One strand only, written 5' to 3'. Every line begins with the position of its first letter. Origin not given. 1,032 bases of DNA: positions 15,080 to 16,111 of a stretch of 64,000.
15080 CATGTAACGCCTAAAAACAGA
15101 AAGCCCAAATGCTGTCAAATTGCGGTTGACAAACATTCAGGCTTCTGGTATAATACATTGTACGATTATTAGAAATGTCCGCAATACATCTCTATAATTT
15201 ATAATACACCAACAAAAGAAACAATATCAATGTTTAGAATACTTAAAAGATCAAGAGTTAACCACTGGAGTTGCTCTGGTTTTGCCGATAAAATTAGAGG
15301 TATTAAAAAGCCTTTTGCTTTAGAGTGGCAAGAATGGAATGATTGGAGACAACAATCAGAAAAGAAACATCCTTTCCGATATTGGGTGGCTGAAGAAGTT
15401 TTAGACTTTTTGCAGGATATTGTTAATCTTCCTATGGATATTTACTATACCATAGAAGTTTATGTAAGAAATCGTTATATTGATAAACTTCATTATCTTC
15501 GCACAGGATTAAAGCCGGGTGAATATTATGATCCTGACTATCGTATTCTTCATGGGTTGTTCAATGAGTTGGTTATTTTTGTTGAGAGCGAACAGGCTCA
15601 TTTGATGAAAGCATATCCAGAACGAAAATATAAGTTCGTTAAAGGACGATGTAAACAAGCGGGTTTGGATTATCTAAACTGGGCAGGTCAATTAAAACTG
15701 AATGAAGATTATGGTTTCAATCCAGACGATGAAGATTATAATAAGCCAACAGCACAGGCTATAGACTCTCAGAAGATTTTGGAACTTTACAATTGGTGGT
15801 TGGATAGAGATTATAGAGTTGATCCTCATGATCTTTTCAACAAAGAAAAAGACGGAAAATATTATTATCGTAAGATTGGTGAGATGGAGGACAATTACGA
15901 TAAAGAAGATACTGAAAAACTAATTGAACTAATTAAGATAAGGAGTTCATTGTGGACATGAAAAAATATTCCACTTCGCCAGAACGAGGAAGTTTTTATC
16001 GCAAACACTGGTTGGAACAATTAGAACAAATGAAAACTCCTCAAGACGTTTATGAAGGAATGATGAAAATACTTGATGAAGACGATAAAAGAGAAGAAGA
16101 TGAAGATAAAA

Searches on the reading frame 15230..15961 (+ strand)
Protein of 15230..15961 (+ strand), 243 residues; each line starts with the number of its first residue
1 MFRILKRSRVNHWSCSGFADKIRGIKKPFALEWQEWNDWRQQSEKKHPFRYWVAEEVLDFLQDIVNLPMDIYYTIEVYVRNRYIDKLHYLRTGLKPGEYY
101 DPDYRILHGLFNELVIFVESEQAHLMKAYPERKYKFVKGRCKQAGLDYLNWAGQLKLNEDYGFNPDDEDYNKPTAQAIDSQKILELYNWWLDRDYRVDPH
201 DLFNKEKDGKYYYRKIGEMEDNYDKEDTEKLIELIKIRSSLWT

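Call 45: search_protein_families(library=phrogs, proteins=[window:15230-15961:+], max_evalue=0.00001)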
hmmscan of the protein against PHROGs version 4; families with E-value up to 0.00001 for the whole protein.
window:15230-15961:+ (243 aa): 0 families

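Call 86: search_protein_families(library=phrogs, proteins=[window:15230-15961:+], max_evalue=0.001)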
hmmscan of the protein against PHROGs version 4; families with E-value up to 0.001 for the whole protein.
window:15230-15961:+ (243 aa): 1 family
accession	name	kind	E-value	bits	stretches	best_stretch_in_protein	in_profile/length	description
phrog_2049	-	unknown function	0.00025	22.2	1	73-142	12-77/105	unknown function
